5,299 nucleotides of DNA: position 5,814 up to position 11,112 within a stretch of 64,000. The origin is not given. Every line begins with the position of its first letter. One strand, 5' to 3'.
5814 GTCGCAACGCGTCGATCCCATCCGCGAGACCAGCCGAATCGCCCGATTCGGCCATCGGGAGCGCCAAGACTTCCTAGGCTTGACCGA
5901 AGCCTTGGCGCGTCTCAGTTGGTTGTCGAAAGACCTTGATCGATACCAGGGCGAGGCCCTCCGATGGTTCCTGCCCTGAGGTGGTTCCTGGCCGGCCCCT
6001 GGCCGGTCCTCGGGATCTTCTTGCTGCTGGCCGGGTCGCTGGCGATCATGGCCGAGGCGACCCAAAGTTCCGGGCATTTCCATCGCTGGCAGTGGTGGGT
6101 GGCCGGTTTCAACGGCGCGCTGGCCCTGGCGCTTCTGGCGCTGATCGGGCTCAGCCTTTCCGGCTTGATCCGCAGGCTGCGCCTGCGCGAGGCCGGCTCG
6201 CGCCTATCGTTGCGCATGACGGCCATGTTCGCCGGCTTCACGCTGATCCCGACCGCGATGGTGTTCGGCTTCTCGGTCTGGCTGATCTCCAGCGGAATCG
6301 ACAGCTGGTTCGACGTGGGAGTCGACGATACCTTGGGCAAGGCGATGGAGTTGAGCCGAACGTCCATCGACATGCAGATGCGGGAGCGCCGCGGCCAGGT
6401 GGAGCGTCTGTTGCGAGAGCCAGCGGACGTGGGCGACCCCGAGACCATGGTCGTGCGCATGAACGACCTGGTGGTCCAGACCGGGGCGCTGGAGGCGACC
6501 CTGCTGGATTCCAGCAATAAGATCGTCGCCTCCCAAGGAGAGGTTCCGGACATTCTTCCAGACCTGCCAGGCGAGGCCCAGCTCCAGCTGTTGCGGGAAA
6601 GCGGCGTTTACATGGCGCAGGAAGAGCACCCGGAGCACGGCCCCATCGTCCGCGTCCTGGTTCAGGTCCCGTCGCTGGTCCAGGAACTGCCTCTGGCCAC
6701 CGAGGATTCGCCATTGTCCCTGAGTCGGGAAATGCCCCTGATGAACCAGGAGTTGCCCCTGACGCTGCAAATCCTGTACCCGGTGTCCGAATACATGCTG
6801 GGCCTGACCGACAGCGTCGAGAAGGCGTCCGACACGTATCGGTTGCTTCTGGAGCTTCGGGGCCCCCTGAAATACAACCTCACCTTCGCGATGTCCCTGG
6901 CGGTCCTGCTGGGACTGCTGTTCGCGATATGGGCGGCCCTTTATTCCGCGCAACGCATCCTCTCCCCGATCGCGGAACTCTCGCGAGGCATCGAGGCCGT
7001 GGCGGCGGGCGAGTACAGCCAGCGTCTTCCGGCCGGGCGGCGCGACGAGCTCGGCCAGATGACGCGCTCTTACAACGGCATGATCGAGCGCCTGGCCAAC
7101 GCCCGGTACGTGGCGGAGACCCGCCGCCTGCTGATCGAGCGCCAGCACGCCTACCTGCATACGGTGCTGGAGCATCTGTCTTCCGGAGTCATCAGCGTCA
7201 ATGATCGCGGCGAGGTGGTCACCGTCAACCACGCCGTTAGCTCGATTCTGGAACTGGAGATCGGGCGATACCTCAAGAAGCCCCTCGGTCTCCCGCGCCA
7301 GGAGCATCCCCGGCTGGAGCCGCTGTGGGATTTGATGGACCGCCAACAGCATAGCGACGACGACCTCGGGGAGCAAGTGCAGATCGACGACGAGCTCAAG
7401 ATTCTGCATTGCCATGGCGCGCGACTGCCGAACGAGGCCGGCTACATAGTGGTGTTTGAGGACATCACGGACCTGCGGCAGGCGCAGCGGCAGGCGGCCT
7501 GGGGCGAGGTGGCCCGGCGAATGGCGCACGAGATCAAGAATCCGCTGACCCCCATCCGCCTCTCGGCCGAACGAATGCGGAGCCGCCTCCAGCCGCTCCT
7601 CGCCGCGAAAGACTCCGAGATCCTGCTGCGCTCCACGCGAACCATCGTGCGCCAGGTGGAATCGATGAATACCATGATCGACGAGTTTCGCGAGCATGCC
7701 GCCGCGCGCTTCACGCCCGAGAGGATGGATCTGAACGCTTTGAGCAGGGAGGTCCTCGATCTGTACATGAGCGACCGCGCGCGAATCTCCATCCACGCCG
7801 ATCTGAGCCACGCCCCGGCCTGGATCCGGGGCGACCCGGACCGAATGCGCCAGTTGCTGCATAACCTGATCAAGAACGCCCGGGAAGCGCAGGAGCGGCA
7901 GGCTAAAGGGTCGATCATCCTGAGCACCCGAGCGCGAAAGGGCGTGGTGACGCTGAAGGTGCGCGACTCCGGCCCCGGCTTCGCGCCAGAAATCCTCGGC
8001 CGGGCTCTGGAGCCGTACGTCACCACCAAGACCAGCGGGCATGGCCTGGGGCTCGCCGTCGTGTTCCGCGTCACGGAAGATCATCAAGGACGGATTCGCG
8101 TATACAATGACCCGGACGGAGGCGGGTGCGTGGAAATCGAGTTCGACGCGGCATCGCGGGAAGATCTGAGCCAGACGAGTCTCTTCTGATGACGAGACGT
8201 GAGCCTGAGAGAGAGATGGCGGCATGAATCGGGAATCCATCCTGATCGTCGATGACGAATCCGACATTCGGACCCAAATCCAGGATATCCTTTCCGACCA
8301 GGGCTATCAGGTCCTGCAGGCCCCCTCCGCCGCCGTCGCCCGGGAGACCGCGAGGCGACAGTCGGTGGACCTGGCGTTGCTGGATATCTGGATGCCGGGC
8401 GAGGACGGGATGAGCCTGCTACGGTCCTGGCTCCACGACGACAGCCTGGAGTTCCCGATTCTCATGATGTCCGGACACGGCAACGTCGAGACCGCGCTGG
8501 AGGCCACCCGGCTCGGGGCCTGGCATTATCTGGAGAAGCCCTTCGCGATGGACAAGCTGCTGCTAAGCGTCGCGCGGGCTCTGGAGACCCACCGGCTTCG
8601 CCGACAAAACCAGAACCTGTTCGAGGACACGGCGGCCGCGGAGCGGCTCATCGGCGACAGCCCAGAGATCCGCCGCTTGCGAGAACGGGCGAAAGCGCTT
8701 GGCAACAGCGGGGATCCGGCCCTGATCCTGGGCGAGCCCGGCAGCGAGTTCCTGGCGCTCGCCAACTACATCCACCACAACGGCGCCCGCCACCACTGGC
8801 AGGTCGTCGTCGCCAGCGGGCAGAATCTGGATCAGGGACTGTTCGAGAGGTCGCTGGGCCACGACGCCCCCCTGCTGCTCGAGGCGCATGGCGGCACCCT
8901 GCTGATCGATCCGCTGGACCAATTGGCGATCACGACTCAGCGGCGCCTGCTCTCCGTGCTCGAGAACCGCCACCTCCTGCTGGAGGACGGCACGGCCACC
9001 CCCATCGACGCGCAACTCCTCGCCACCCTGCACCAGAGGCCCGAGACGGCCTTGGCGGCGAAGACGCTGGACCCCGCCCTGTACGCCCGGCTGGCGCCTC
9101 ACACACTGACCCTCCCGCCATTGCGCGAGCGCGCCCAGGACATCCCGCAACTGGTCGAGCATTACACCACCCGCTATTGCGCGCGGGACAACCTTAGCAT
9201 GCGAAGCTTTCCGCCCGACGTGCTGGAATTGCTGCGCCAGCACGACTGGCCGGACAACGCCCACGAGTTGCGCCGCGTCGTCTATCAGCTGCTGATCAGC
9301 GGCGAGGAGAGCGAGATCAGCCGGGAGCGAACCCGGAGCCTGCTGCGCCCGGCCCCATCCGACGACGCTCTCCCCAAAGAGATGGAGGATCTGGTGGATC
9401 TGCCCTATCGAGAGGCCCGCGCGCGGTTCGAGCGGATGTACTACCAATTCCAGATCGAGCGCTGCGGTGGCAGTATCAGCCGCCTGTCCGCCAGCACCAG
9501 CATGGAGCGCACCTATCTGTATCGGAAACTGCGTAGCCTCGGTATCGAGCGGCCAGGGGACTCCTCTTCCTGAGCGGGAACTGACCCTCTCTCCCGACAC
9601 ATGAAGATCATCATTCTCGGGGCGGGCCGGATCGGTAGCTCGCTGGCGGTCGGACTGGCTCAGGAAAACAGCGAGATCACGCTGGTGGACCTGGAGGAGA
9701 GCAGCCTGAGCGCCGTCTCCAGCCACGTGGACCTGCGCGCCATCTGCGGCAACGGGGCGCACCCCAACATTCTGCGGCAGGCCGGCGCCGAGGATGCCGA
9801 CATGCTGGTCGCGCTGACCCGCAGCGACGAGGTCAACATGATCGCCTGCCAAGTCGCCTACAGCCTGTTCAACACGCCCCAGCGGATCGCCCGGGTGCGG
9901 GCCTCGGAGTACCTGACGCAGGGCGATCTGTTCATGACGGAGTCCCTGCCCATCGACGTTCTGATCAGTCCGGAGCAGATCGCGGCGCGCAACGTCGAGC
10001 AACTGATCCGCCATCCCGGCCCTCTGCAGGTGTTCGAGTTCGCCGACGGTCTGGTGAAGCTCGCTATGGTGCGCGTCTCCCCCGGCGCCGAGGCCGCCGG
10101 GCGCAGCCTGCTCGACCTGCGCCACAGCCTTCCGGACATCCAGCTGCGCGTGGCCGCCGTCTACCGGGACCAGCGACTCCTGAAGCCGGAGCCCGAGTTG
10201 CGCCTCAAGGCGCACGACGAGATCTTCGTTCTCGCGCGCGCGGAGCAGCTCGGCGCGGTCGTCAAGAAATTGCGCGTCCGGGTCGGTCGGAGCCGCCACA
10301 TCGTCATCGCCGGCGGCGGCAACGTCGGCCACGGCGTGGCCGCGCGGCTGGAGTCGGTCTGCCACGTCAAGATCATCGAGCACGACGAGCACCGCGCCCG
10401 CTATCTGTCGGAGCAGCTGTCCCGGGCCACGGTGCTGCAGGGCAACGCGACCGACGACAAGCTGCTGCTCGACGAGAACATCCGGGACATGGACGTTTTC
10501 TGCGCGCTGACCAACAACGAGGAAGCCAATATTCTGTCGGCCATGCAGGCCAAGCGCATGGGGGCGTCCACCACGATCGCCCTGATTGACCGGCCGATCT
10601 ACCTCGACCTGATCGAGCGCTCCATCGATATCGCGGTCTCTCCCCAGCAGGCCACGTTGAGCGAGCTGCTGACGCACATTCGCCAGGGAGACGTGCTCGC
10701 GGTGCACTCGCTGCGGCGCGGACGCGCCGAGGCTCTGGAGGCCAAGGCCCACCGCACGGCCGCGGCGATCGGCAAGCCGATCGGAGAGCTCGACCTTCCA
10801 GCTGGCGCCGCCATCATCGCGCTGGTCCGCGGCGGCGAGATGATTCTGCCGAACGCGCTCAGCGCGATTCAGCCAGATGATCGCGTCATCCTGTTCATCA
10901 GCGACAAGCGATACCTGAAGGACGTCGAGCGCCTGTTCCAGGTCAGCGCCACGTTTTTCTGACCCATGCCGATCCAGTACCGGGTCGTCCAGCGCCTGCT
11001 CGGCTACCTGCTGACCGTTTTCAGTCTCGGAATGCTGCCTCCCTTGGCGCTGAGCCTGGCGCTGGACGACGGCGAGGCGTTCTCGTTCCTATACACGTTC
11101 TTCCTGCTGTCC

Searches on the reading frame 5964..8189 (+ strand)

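Call 29: search_protein_families(library=ncbifam, proteins=[window:5964-8189:+], max_evalue=0.00001)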
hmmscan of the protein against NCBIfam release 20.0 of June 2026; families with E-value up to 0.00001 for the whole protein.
window:5964-8189:+ (741 aa): 71 families (the best 25 are shown)
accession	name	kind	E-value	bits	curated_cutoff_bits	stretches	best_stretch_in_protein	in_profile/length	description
NF008468.0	PRK11360.1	equivalog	7.6e-54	183.1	646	1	310-733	198-612/616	two-component system sensor histidine kinase AtoS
NF047496.1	HK_LIC11548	equivalog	2.3e-47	162.1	750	1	503-726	350-586/589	LIC_11548 family sensor histidine kinase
NF033092.0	HK_WalK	equivalog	1.5e-37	129.5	725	1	312-725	181-590/594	cell wall metabolism sensor histidine kinase WalK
NF046044.1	PnpS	equivalog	2.6e-33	115.6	400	1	335-727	1-389/390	two-component system histidine kinase PnpS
NF007688.0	PRK10364.1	equivalog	2.2e-31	109.1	479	1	504-725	231-447/460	two-component system sensor histidine kinase ZraS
NF007004.0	PRK09467.1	equivalog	1.7e-28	99.7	415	1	520-729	239-436/440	two-component system sensor histidine kinase EnvZ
NF008312.0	PRK11100.1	equivalog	9.1e-27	94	356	1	518-729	261-474/477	two-component system sensor histidine kinase CreC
TIGR02966.1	phoR_proteo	equivalog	1.9e-26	92.9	334.2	1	392-725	2-331/333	phosphate regulon sensor histidine kinase PhoR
NF012163.2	BaeS_SmeS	equivalog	9e-26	90.8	500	2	520-727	247-456/457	sensor histidine kinase efflux regulator BaeS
NF010411.0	PRK13837.1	equivalog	3.2e-24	85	647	1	504-734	441-680/828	two-component system VirA-like sensor kinase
NF045911.1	TCSHisKinNblS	equivalog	4.1e-22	78.3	1000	1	305-714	177-605/621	two-component system sensor histidine kinase NblS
NF007837.0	PRK10549.1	equivalog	4.2e-22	78.5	603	2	521-731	248-460/466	envelope stress sensor histidine kinase BaeS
NF006800.0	PRK09303.1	equivalog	7.6e-22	77.8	342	1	515-723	153-371/383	histidine kinase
TIGR02956.1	TMAO_torS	equivalog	1.1e-21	76.8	676.5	1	520-731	471-686/967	TMAO reductase system sensor histidine kinase/response regulator TorS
NF040691.1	MtrAB_MtrB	equivalog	6.6e-21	74.9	450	1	520-726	278-489/507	MtrAB system histidine kinase MtrB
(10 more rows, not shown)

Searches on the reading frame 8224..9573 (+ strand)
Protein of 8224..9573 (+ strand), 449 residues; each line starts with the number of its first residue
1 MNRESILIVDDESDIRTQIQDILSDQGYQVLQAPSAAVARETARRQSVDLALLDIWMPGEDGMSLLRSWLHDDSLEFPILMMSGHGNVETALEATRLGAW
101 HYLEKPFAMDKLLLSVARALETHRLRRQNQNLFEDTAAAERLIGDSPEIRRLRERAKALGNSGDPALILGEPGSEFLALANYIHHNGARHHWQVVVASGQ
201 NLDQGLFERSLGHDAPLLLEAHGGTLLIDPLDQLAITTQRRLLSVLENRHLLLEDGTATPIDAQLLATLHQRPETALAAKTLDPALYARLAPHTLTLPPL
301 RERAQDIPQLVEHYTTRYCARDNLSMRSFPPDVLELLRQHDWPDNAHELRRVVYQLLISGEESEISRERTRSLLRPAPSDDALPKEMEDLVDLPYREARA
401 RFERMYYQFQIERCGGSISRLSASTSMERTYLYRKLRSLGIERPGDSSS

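Call 29: search_protein_families(library=ncbifam, proteins=[window:8224-9573:+], max_evalue=0.00001)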
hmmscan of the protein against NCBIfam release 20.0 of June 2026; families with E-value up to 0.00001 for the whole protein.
window:8224-9573:+ (449 aa): 96 families (the best 25 are shown)
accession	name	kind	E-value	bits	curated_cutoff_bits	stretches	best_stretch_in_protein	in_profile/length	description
NF051870.1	NAssimRespRegNtrX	equivalog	7.3e-93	311.9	600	1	5-441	3-452/452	nitrogen assimilation response regulator NtrX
TIGR01818.1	ntrC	equivalog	1.2e-51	176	558.6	1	6-381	1-388/463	nitrogen regulation protein NR(I)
NF008469.0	PRK11361.1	equivalog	9.5e-51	172.9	714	1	3-442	4-457/461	acetoacetate metabolism transcriptional regulator AtoC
NF047793.1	ResRegPgtA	equivalog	9.9e-51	172.8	650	1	2-351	4-334/414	two-component system response regulator PgtA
TIGR02915.1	PEP_resp_reg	equivalog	2.9e-46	158.2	502.6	1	6-441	1-444/445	PEP-CTERM-box response regulator transcription factor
NF007689.0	PRK10365.1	equivalog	1.3e-44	152.7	760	1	5-359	7-371/441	sigma-54-dependent response regulator transcription factor ZraR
NF011695.0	PRK15115.1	equivalog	2e-41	142.2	763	1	5-436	8-433/445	two-component system response regulator GlrR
NF008176.1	PRK10923.1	equivalog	2.6e-37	128.5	620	1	1-360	1-371/469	nitrogen regulation protein NR(I)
NF041946.1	LuxO_transreg_Vib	equivalog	5.3e-34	117.8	800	1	10-437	3-458/463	quorum-sensing sigma-54 dependent transcriptional regulator LuxO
NF049963.1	RespRegFlgRCampy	domain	8e-29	100.8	750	1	6-368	3-375/429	fla regulon two-component system response regulator FlgR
NF008485.2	PRK11388.1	equivalog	3e-28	98.5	551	1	130-442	322-638/643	dihydroxyacetone kinase operon transcriptional regulator DhaR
NF041552.1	TF_PrdR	equivalog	1.2e-26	93.2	795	1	125-437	254-574/577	sigma-54 dependent transcriptional regulator PrdR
NF050807.1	TransRegFlbDCaul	equivalog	1.2e-25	90.3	750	1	18-369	15-360/454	sigma-54-dependent transcriptional regulator FlbD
TIGR02329.1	propionate_PrpR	equivalog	1.2e-25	90.1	499.2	1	118-437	190-525/526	propionate catabolism operon regulatory protein PrpR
NF003451.0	PRK05022.1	equivalog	2.9e-25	89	476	1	118-442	166-511/512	nitric oxide reductase transcriptional regulator NorR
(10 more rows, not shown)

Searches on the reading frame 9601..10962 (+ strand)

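Call 29: search_protein_families(library=ncbifam, proteins=[window:9601-10962:+], max_evalue=0.00001)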
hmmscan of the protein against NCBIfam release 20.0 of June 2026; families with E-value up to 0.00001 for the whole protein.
window:9601-10962:+ (453 aa): 20 families
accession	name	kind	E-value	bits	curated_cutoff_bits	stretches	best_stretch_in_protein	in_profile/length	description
NF007032.0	PRK09496.1-4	equivalog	9.7e-175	581.9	309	1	1-453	1-457/457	Trk system potassium transporter TrkA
NF007030.0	PRK09496.1-1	equivalog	2.8e-158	527.3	371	1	1-452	1-457/458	Trk system potassium transporter TrkA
NF007031.0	PRK09496.1-2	equivalog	3.2e-138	461.6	289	1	1-453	1-458/458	Trk system potassium transporter TrkA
NF007039.0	PRK09496.3-2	equivalog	3.9e-120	401.7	293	1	1-447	1-445/446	Trk system potassium transporter TrkA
NF007041.0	PRK09496.3-4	equivalog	5.3e-101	338.6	386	1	1-448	1-445/450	Trk system potassium transporter TrkA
NF007034.0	PRK09496.2-1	subfamily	4.4e-84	282.9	344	1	1-435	1-435/445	Trk system potassium transporter TrkA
NF007038.0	PRK09496.2-6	equivalog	3.3e-83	279.9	374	1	1-447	1-445/445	Trk system potassium transporter TrkA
NF007033.0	PRK09496.1-5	equivalog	2.5e-76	257.5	338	1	1-433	1-435/449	Trk system potassium transporter TrkA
NF007036.0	PRK09496.2-3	subfamily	9.4e-76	255.3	407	1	1-447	1-448/448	Trk system potassium transporter TrkA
NF007037.0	PRK09496.2-4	equivalog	1.8e-68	231.4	445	1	1-447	1-454/454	Trk system potassium transporter TrkA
NF007040.0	PRK09496.3-3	equivalog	4.4e-67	226.6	455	1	2-447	5-462/462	Trk system potassium transporter TrkA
NF007043.0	PRK09496.3-6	equivalog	7.8e-67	226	384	1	1-442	1-440/445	Trk system potassium transporter TrkA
NF007035.0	PRK09496.2-2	equivalog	7.1e-61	206.3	521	1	1-443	1-446/455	Trk system potassium transporter TrkA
NF007042.0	PRK09496.3-5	equivalog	9.9e-40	136.6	467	1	1-399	1-416/466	Trk system potassium transporter TrkA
NF003716.0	PRK05326.1-3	equivalog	1.7e-13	49.9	355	1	368-446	404-482/499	potassium/proton antiporter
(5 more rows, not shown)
